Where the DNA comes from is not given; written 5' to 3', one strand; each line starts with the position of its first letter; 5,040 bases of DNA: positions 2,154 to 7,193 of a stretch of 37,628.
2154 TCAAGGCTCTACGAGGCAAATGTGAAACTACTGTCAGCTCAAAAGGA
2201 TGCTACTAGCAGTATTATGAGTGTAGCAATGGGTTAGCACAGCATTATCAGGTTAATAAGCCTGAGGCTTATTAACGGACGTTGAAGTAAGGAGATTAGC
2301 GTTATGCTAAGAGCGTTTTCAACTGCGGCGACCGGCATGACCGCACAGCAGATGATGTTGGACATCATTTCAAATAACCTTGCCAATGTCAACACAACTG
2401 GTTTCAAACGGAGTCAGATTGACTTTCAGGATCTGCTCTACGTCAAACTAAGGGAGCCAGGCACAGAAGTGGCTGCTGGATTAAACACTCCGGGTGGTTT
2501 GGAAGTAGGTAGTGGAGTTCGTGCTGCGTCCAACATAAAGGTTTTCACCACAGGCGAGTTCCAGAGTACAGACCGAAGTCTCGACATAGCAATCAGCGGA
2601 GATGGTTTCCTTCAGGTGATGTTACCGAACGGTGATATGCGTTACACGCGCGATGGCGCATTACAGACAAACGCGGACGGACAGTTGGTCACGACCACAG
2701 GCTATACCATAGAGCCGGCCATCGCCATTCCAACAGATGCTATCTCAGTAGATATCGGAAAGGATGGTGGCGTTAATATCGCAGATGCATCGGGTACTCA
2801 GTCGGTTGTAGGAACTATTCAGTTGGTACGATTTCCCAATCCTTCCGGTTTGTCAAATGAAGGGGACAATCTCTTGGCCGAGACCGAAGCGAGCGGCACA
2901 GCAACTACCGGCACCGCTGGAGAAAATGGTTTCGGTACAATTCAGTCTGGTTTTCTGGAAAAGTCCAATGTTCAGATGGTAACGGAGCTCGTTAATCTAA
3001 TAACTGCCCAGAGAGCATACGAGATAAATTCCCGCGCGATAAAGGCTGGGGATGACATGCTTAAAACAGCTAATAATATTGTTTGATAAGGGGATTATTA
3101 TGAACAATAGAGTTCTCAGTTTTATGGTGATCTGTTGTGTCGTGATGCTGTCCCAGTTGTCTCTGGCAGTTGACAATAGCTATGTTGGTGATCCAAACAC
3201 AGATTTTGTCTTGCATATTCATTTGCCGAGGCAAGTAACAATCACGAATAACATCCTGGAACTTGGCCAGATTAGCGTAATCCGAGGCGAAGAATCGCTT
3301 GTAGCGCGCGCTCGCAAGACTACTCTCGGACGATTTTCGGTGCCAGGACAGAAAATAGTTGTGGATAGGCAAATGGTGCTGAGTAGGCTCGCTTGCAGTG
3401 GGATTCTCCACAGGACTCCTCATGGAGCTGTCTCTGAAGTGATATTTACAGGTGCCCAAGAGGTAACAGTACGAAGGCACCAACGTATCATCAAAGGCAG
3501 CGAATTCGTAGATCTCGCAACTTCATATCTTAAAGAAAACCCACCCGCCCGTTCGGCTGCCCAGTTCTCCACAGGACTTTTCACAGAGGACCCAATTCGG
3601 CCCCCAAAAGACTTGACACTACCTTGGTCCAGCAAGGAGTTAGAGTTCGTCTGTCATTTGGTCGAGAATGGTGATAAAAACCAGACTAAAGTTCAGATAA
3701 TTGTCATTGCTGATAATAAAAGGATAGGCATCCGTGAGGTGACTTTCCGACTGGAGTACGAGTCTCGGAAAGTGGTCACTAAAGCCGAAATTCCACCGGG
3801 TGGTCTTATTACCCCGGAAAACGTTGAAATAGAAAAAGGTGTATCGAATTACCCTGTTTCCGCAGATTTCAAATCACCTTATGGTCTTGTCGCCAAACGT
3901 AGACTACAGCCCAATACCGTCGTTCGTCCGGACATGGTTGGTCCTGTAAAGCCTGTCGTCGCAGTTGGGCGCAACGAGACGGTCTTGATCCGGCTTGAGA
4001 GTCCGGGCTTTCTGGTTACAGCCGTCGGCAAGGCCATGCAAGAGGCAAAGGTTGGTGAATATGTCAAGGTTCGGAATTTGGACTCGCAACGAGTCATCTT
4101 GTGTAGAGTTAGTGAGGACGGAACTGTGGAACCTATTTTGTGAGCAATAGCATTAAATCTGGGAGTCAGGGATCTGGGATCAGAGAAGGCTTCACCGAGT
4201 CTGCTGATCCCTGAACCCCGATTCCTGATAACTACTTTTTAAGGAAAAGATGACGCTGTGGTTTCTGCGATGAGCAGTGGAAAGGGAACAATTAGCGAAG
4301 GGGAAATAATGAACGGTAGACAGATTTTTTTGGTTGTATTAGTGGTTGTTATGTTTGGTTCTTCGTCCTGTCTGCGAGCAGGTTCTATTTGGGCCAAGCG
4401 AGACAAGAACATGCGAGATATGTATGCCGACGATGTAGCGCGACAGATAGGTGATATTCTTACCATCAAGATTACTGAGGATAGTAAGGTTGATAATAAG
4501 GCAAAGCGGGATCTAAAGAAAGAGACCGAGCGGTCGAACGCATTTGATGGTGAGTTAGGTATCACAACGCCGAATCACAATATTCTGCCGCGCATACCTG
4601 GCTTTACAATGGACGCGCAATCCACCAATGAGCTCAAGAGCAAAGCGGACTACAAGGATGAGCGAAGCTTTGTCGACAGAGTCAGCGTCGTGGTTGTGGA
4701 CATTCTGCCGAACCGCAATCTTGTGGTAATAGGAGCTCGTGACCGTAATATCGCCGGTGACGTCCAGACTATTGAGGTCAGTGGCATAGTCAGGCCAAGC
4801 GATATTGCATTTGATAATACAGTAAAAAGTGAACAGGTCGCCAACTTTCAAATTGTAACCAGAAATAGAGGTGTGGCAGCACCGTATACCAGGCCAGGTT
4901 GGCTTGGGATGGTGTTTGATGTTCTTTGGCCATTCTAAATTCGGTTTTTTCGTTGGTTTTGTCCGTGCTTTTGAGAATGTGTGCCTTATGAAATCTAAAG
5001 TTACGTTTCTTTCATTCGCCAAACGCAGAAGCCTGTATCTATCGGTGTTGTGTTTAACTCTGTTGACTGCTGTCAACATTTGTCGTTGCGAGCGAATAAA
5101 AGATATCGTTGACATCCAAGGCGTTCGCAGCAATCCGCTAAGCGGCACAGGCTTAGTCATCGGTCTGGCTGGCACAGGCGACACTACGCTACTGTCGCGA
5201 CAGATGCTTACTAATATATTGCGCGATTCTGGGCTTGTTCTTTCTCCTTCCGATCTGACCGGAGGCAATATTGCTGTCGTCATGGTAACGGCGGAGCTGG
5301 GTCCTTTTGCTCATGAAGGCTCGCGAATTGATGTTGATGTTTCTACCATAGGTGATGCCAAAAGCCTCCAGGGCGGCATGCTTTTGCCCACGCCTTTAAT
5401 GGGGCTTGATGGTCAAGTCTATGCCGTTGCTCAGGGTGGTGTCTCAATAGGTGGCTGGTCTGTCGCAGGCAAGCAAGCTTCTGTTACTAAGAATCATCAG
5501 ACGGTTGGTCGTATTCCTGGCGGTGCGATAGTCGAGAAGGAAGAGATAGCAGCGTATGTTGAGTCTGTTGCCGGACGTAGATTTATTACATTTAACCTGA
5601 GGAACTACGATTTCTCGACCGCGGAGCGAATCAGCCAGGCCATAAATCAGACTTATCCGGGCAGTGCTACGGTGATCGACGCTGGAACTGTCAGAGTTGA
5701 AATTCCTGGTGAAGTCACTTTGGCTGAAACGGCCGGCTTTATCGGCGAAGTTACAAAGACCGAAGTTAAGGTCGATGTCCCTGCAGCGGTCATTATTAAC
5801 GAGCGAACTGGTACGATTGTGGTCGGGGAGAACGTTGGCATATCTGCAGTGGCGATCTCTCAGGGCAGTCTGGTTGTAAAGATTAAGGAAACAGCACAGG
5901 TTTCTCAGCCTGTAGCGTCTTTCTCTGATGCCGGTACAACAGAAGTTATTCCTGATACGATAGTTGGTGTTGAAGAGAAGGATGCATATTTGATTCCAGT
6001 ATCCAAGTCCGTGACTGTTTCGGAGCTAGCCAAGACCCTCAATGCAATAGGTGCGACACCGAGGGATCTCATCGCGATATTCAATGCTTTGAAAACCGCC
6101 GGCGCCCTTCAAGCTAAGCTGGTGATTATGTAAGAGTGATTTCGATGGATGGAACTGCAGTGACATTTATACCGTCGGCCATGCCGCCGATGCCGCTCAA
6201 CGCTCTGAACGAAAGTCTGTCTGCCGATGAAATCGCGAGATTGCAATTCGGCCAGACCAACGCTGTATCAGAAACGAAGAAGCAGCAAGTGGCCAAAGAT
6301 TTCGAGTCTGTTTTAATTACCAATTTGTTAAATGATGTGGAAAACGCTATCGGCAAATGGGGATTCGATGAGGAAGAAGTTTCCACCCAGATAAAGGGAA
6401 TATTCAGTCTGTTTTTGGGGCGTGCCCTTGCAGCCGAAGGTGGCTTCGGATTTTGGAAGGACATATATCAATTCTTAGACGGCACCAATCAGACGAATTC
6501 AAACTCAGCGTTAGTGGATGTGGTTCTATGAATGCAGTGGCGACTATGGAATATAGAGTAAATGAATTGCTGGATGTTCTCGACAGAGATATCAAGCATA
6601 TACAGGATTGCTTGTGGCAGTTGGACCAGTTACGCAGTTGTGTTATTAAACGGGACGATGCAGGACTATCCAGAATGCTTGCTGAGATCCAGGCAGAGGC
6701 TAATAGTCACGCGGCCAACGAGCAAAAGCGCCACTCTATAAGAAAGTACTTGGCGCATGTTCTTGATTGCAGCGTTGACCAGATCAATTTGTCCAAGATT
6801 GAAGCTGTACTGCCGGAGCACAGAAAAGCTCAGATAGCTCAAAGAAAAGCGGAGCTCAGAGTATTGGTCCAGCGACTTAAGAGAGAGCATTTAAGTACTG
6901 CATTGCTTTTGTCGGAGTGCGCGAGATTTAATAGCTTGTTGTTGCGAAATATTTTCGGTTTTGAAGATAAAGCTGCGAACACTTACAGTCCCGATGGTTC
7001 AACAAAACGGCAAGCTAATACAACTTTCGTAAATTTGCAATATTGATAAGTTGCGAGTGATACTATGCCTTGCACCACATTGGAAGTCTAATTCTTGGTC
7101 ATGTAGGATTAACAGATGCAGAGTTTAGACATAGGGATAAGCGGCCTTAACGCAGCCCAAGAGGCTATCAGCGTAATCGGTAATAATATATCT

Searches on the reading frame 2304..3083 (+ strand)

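Call 42: search_protein_families(library=pfam, proteins=[window:2304-3083:+], max_evalue=1)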
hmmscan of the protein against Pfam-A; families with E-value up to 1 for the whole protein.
window:2304-3083:+ (260 aa): 4 families
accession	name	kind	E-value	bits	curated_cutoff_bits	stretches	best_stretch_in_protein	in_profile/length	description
PF22692.1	LlgE_F_G_D1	-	4.3e-24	84.9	27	1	96-158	1-63/64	Flagellar hook protein FlgE/F/G D1 domain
PF06429.18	Flg_bbr_C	-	1.6e-21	76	23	1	214-259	1-46/46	Flagellar basal body rod FlgEFG protein C-terminal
PF00460.25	Flg_bb_rod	-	5.3e-11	42.7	20.7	1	7-35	3-31/31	Flagella basal body rod protein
PF01287.26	eIF-5a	-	0.15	12.7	24.2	1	95-114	10-29/69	Eukaryotic elongation factor 5A hypusine, DNA-binding OB fold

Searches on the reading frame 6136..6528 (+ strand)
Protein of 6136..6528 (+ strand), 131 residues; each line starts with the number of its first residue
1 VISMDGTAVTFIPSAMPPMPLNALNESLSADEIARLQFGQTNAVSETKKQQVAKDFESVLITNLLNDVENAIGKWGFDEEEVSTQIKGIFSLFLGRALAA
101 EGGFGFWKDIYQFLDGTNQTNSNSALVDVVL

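Call 42: search_protein_families(library=pfam, proteins=[window:6136-6528:+], max_evalue=1)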
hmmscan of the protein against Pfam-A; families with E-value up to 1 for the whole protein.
window:6136-6528:+ (131 aa): 1 family
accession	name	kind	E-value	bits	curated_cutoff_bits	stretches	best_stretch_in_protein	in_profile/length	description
PF03981.17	Ubiq_cyt_C_chap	-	0.0074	16.8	21.5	1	51-106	32-87/140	Ubiquinol-cytochrome C chaperone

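Call 57: search_protein_families(library=ncbifam, proteins=[window:6136-6528:+], max_evalue=0.01)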
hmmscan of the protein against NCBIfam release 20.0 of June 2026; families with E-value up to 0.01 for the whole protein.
window:6136-6528:+ (131 aa): 1 family
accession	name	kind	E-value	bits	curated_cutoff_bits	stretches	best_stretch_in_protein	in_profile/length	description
TIGR02541.1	flagell_FlgJ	equivalog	0.0032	17.4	193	1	37-119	9-93/294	flagellar assembly peptidoglycan hydrolase FlgJ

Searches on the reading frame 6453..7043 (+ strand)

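Call 42: search_protein_families(library=pfam, proteins=[window:6453-7043:+], max_evalue=1)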
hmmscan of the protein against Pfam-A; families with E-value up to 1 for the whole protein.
window:6453-7043:+ (197 aa): 2 families
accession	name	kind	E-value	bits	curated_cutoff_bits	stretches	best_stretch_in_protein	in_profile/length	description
PF05130.17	FlgN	-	8.9e-09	36.4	30.5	1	32-185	1-146/147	FlgN protein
PF16505.10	Emaravirus_P4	-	0.12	11.9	25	1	38-99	224-283/349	P4 movement protein of Emaravirus, and the 30K superfamily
